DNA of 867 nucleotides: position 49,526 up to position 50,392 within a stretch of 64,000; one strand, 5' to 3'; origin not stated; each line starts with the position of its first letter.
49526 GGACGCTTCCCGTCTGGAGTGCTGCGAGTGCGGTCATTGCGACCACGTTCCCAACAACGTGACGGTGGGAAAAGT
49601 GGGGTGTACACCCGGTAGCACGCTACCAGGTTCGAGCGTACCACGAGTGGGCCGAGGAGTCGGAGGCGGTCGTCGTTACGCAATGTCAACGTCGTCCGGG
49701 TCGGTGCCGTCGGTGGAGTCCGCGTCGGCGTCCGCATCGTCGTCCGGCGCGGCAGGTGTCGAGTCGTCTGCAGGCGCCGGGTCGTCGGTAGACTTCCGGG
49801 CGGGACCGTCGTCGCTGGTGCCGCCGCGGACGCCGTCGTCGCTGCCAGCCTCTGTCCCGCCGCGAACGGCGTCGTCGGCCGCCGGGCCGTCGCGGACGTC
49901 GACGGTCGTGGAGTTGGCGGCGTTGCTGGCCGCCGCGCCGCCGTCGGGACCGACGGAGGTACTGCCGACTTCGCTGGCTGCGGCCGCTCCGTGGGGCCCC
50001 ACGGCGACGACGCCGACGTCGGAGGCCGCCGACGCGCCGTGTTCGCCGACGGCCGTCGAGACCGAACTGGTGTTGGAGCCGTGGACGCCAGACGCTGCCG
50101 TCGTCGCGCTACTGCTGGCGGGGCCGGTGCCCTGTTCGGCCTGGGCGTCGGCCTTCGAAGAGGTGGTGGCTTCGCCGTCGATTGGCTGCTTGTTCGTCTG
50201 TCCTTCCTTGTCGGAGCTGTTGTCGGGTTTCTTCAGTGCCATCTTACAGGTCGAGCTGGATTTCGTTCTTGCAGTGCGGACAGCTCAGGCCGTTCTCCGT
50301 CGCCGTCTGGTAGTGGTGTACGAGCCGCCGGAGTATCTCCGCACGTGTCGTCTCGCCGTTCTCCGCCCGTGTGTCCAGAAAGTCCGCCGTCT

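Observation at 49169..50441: Compact module: RHH regulator, 16-residue Gly/Ala tandem-repeat protein and two single-pass peptides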

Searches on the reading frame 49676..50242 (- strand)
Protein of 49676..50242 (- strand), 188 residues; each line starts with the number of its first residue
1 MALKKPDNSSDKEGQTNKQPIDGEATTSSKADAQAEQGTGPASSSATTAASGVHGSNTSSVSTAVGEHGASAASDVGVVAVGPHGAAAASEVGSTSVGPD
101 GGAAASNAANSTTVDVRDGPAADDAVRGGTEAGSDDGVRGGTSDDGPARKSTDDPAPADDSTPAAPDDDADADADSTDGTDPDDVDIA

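Call 8: search_protein_families(library=pfam, proteins=[window:49676-50242:-], max_evalue=1)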
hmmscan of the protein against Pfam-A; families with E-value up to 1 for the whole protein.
window:49676-50242:- (188 aa): 0 families

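Call 9: search_protein_families(library=ncbifam, proteins=[window:49676-50242:-], max_evalue=1)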
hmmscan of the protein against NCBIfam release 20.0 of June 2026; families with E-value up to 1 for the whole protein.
window:49676-50242:- (188 aa): 0 families

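Call 17: find_related_loci(query=A2, collection=genome_contigs, flank=7000)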
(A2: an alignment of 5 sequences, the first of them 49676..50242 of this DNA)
Query A2 (188 aa) in genome_contigs; peptide patterns used: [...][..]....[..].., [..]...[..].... (x = any residue, [..] = any of these).
200 stretches matched a pattern; 3 encode a relative of the query (tblastn E <= 1e-3); 2 distinct loci.
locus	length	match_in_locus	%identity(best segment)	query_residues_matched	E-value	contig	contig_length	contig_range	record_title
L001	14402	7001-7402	65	1-131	4e-32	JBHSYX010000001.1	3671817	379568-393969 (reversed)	Halobacteriaceae archaeon GCM10025711 strain CCUG 34874 GCM70025711_6, whole genome shotgun sequence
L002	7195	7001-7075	76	66-90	3e-6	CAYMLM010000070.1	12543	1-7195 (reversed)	MAG TPA_asm: uncultured Papillibacter sp. isolate binchicken_co43_321 genome assembly, contig: NODE_9032_length_12543_co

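Call 20: search_protein_representatives(alignment_id=A1)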
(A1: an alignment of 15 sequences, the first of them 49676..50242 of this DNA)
Query: 15 sequences, 153 profile positions. Proteins with E-value up to 0.001 (for the whole library): 42; up to 1e-10: 38; up to 1e-30: 19. The best 42 are listed.
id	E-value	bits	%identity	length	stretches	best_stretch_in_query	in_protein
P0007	1.9e-41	157.9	-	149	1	1-144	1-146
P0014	2.6e-41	157.5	-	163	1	27-139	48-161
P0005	3.2e-41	157.2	-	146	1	22-149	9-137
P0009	3.9e-41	156.9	-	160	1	2-142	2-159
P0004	7.0e-41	156.1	-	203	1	1-151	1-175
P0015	1.2e-40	155.4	-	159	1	16-145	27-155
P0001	2.3e-39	151.2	-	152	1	25-151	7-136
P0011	2.3e-39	151.2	-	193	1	9-151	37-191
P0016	2.8e-39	150.9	-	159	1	10-141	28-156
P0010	3.9e-38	147.2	-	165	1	26-146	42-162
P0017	6.1e-37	143.3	-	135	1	38-144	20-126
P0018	6.6e-37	143.2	-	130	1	43-142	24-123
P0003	1.1e-36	142.5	-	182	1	9-137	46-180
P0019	1.2e-33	132.6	-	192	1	38-143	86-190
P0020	2.6e-33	131.6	-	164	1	34-135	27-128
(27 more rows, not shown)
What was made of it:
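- The family is extremely rare (call 20), which is unusual for a cytoskeletal element. The distribution is patchy and very rare across distant taxa (call 20).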

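Call 25: predict_structure(alignment_id=A1)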
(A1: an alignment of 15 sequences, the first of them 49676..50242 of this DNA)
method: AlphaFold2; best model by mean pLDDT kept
length: 188 residues; sequences in the alignment: 15
mean_pLDDT: 57.6   pTM: 0.33
mean pLDDT of the five models: 57.6, 54.8, 52.3, 50.0, 49.0
residues with pLDDT >= 90: 0; 70-90: 50; 50-70: 84; < 50: 54
segments of 3 or more residues with pLDDT < 50: 101-142
pLDDT, mean of each block of 10 residues (from residue 1): 58 53 66 69 71 72 72 72 72 59 39 33 36 42 53 60 57 53 58
secondary structure, 60 per line:
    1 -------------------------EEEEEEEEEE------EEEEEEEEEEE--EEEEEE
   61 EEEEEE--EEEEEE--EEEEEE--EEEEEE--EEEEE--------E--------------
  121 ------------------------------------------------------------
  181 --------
elements in order: E26-35 E42-52 E55-66 E69-74 E77-82 E85-90 E93-97

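Call 34: fold_search(model_id=the predicted structure, library=pdb)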
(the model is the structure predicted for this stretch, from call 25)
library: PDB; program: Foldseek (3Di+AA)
matches with E <= 10: 161; with E <= 0.001: 0
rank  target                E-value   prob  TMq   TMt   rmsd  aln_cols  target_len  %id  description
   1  5b3u_A                8.6e-01  0.12  0.12  0.08  14.4        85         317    8  Crystal structure of biliverdin reductase in complex with NADP+ from Synechocystis sp. PCC 6803 (released 2017-02-15)
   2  6ymn_CCC              1.2e+00  0.12  0.13  0.12  15.6       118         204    8  Crystal structure of the Diels Alderase AbmU from Streptomyces koyangensis (released 2021-04-21)
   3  1tza_B                1.2e+00  0.08  0.13  0.18  17.2       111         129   11  X-ray structure of Northeast Structural Genomics Consortium target SoR45 (released 2004-07-27)
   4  2d73_A                1.2e+00  0.07  0.13  0.05  11.6        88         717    9  Crystal Structure Analysis of SusB (released 2007-02-27)
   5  3wfa_B                1.2e+00  0.08  0.14  0.06  12.2        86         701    7  Catalytic role of the calcium ion in GH97 inverting glycoside hydrolase (released 2014-07-16)
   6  7zty                  1.3e+00  0.14  0.14  0.08  10.3       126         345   10  Structure of Vps39 N-terminal domain from Chaetomium thermophilum (released 2022-09-21)
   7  2zq0_B                1.3e+00  0.08  0.14  0.06  12.2        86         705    7  Crystal structure of SusB complexed with acarbose (released 2008-10-28)
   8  2zq0_A                1.4e+00  0.08  0.13  0.06  12.2        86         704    7  Crystal structure of SusB complexed with acarbose (released 2008-10-28)
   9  4mir_A                1.5e+00  0.20  0.15  0.25  13.1        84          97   18  The structure of Brucella abortus PliC in the hexagonal crystal form (released 2014-07-16)
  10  5b3t_B                1.6e+00  0.07  0.12  0.09  14.4        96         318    7  Crystal structure of apo-form biliverdin reductase from Synechocystis sp. PCC 6803 (released 2017-02-15)
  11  2jka_A                1.6e+00  0.07  0.14  0.06  12.2        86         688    7  Native structure of a family 97 alpha-glucosidase from Bacteroides thetaiotaomicron (released 2008-09-30)
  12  3wfa_A                1.6e+00  0.07  0.13  0.05  10.8        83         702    7  Catalytic role of the calcium ion in GH97 inverting glycoside hydrolase (released 2014-07-16)
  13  5b3u_B                1.7e+00  0.20  0.13  0.08  14.1        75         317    8  Crystal structure of biliverdin reductase in complex with NADP+ from Synechocystis sp. PCC 6803 (released 2017-02-15)
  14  5b3t_A                1.7e+00  0.11  0.12  0.08  12.3        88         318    8  Crystal structure of apo-form biliverdin reductase from Synechocystis sp. PCC 6803 (released 2017-02-15)
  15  5b3v_B                1.8e+00  0.14  0.14  0.09  16.1        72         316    7  Crystal structure of biliverdin reductase in complex with biliverdin and NADP+ from Synechocystis sp. PCC 6803 (released 2017-02-15)
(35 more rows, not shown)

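Call 35: find_related_loci(query=A2, collection=metagenome_contigs, flank=5000)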
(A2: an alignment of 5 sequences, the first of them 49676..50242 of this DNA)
Query A2 (188 aa) in metagenome_contigs; peptide patterns used: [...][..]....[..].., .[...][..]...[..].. (x = any residue, [..] = any of these).
411 stretches matched a pattern; 3 encode a relative of the query (tblastn E <= 1e-3); 3 distinct loci.
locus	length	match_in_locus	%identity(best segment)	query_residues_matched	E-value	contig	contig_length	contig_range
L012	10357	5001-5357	71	1-118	2e-29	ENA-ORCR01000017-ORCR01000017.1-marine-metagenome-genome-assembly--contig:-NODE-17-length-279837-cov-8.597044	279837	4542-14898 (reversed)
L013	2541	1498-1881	65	1-130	2e-26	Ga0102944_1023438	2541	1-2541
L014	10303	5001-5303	65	27-123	5e-22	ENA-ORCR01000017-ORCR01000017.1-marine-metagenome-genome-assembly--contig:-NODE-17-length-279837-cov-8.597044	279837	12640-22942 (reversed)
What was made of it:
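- Tried and rejected: A five-sequence haloarchaeal alignment worked (calls 17, 35).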

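Call 36: find_related_loci(query=A2, collection=viral_contigs, flank=5000)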
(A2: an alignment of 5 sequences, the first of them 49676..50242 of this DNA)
Query A2 (188 aa) in viral_contigs; peptide patterns used: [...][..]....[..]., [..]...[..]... (x = any residue, [..] = any of these).
130 stretches matched a pattern, but none encodes a relative of the query by tblastn (E <= 1e-3).

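Call 39: predict_structure(alignment_id=A3)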
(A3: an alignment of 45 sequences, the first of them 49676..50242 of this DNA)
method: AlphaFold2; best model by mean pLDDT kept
length: 188 residues; sequences in the alignment: 45
mean_pLDDT: 68.4   pTM: 0.42
mean pLDDT of the five models: 68.4, 68.4, 67.7, 66.8, 64.8
residues with pLDDT >= 90: 24; 70-90: 53; 50-70: 88; < 50: 23
segments of 3 or more residues with pLDDT < 50: 1-3, 127-134, 136-143, 145-147
pLDDT, mean of each block of 10 residues (from residue 1): 51 55 72 61 65 76 86 91 93 91 83 79 52 46 48 61 65 60 66
secondary structure, 60 per line:
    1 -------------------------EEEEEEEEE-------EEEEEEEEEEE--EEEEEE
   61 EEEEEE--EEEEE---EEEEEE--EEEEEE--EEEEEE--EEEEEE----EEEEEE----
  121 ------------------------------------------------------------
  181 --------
elements in order: E26-34 E42-52 E55-66 E69-73 E77-82 E85-90 E93-98 E101-106 E111-116
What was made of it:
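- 49676..50242 (-): repA: a 188-aa repeat protein (subtype A, N-terminus MALKKP). The conserved core is residues ~26-118 (window 49889-50167), followed by a disordered Asp-rich tail. Call 39 (AF2 strands E55-66, 69-73, 77-82, 85-90, 93-98, 101-106, 111-116).
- AF2 pLDDT >90 for residues 70-100, with strand(6)-turn(2) units (call 39).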

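Call 45: fold_search(model_id=the predicted structure, library=pdb)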
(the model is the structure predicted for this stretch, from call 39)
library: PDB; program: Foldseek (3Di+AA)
matches with E <= 10: 284; with E <= 0.001: 0
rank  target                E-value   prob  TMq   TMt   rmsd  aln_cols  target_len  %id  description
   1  6u9e_B                1.6e-01  0.38  0.18  0.25  18.0       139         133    7  Structure of PdpA-VgrG Complex, Lidless (released 2019-10-23)
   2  4mir_C                5.1e-01  0.30  0.15  0.27  14.1        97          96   14  The structure of Brucella abortus PliC in the hexagonal crystal form (released 2014-07-16)
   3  4mis_A                5.4e-01  0.28  0.15  0.26  13.9        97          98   13  The structure of Brucella abortus PliC in the orthorombic crystal form (released 2014-07-16)
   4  4mir_A                6.0e-01  0.25  0.15  0.26  14.3       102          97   16  The structure of Brucella abortus PliC in the hexagonal crystal form (released 2014-07-16)
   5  5b3u_A                8.9e-01  0.21  0.18  0.13   7.2        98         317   11  Crystal structure of biliverdin reductase in complex with NADP+ from Synechocystis sp. PCC 6803 (released 2017-02-15)
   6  5b3t_A                1.3e+00  0.14  0.15  0.12   8.2        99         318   10  Crystal structure of apo-form biliverdin reductase from Synechocystis sp. PCC 6803 (released 2017-02-15)
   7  5b3t_B                1.5e+00  0.13  0.16  0.12   8.1        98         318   12  Crystal structure of apo-form biliverdin reductase from Synechocystis sp. PCC 6803 (released 2017-02-15)
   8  7a3u_A                1.7e+00  0.06  0.14  0.08  26.0       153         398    8  Crystal structure of Zika virus envelope glycoprotein in complex with the divalent F(ab')2 fragment of the broadly neu (released 2021-12-08)
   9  3wfa_A                1.7e+00  0.05  0.15  0.05  11.6        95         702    7  Catalytic role of the calcium ion in GH97 inverting glycoside hydrolase (released 2014-07-16)
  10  5b3u_B                1.8e+00  0.13  0.16  0.12   8.0        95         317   12  Crystal structure of biliverdin reductase in complex with NADP+ from Synechocystis sp. PCC 6803 (released 2017-02-15)
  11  6ldy_H                1.8e+00  0.05  0.13  0.12  12.2       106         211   10  Structure antibody D6 in complex with methylated peptide (released 2020-11-25)
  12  2zq0_A                1.9e+00  0.04  0.15  0.05  12.6        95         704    6  Crystal structure of SusB complexed with acarbose (released 2008-10-28)
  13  3wfa_B                2.0e+00  0.04  0.13  0.04  13.8        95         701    8  Catalytic role of the calcium ion in GH97 inverting glycoside hydrolase (released 2014-07-16)
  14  2zq0_B                2.0e+00  0.04  0.13  0.04  13.8        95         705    8  Crystal structure of SusB complexed with acarbose (released 2008-10-28)
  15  2d73_A                2.2e+00  0.04  0.15  0.05  11.6        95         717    7  Crystal Structure Analysis of SusB (released 2007-02-27)
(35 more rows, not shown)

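Call 64: search_solved_structures(query=A3, max_evalue=10, show_alignments=2)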
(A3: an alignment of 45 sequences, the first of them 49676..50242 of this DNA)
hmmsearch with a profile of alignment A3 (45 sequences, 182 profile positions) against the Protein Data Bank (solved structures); distinct sequences matched with E-value up to 10: 0.
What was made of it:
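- Tried and rejected: PDB sequence search with the family profile: 0 hits at E<=10 (call 64).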

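Call 65: search_protein_families(library=padloc, proteins=[window:49676-50242:-], max_evalue=0.1)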
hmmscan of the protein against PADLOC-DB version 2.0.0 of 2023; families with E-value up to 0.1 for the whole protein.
window:49676-50242:- (188 aa): 0 families

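Call 70: list_cluster_members(proteins=[P0048, window:49676-50242:-, P0059, P0007, P0011, P0004, window:56047-56790:-])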
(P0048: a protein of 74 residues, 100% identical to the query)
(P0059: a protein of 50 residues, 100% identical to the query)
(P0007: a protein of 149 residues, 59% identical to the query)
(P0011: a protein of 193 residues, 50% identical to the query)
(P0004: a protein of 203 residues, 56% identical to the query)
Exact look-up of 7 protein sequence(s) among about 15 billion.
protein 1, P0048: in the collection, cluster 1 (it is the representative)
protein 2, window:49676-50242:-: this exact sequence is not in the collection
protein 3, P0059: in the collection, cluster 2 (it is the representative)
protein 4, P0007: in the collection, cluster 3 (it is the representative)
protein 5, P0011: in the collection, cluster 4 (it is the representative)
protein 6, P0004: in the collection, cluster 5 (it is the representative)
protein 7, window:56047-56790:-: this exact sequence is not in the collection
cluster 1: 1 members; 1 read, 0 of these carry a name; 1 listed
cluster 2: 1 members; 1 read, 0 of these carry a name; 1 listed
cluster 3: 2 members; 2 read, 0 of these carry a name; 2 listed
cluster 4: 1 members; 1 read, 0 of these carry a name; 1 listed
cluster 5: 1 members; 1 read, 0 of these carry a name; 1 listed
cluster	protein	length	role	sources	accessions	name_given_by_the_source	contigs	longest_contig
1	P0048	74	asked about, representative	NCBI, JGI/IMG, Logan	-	-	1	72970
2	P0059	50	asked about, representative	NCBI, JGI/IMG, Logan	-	-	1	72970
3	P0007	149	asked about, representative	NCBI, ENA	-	-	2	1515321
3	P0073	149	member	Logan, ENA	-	-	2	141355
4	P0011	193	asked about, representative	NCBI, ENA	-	-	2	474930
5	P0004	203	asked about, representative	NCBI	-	-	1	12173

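Call 80: search_protein_families(library=pfam, alignment_id=A3, max_evalue=1)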
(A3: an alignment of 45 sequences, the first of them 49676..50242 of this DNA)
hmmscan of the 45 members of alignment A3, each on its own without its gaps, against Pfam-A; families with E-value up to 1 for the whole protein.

A. member 1, window:49676-50242:- (188 aa): 0 families

B. families by the number of members that match (of 45 scanned): 16 families
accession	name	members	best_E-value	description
PF24460.1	DUF7575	3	0.11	Domain of unknown function (DUF7575)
PF03706.18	LPG_synthase_TM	1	1.2e-19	Lysylphosphatidylglycerol synthase TM region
PF15999.10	DUF4774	1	0.0068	Domain of unknown function (DUF4774)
PF04912.19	Dynamitin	1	0.014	Dynamitin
PF05812.17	Herpes_BLRF2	1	0.028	Herpesvirus BLRF2 protein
PF17963.7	Big_9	1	0.029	Bacterial Ig domain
PF13036.11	LpoB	1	0.038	Peptidoglycan-synthase activator LpoB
PF07716.20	bZIP_2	1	0.1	Basic region leucine zipper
PF13399.11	LytR_C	1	0.11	LytR cell envelope-related transcriptional attenuator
PF14369.11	Zn_ribbon_19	1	0.12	zinc-ribbon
PF25208.1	DUF7838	1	0.15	Domain of unknown function (DUF7838)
PF19631.4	Trypco2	1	0.22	Trypsin-co-occurring domain 2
PF12316.13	Dsh_C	1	0.46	Segment polarity protein dishevelled (Dsh) C terminal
PF07771.16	TSGP1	1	0.91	Tick salivary peptide group 1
PF24151.2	ArlX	1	0.92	ArlX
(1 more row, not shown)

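Call 89: fold_search(model_id=the predicted structure, library=viral)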
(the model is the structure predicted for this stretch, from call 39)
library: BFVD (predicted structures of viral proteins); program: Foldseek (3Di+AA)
matches with E <= 10: 254; with E <= 0.001: 0
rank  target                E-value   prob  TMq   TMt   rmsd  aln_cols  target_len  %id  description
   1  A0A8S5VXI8            8.8e-02  0.85  0.22  0.13  14.1       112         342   12  (no name in the UniProt tables at hand)
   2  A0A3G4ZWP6            1.3e-01  0.99  0.25  0.42   8.7        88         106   17  Uncharacterized protein [Edafosvirus sp.]
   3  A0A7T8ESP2            1.4e-01  0.93  0.28  0.07   5.8       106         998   13  (no name in the UniProt tables at hand)
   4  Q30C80                1.5e-01  0.75  0.19  0.07  16.7       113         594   12  (no name in the UniProt tables at hand)
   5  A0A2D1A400            1.9e-01  0.57  0.20  0.10  11.4       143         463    9  N-acetylmuramoyl-L-alanine amidase [Rhodococcus phage Trina]
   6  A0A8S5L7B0            2.3e-01  0.44  0.17  0.08  10.3        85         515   12  Uncharacterized protein [Siphoviridae sp. ct45W1]
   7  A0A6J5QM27            3.0e-01  0.63  0.18  0.23  12.8       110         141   12  Uncharacterized protein [uncultured Caudovirales phage]
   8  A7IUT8                3.4e-01  1.00  0.22  0.19   1.3        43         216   19  Uncharacterized protein m558R [Paramecium bursaria Chlorella virus MT325]
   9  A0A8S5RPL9            3.5e-01  0.92  0.23  0.03  13.1        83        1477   14  Tail protein [virus sp. ctoYX9]
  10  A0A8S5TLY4            3.5e-01  0.30  0.17  0.10  11.9       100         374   10  Endosialidase chaperone [Podoviridae sp. ctS6V7]
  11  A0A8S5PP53            4.2e-01  0.21  0.17  0.07  23.1       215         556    8  Uncharacterized protein [Siphoviridae sp. ctnsL8]
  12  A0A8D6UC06            4.4e-01  0.18  0.19  0.13  11.0       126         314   10  Tail protein [Enterococcus phage dArtagnan]
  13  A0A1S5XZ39            4.7e-01  0.25  0.19  0.18   6.8        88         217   12  (no name in the UniProt tables at hand)
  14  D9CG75                5.6e-01  0.97  0.23  0.30   3.5        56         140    7  (no name in the UniProt tables at hand)
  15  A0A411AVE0            5.9e-01  0.18  0.18  0.12  12.0       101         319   14  (no name in the UniProt tables at hand)
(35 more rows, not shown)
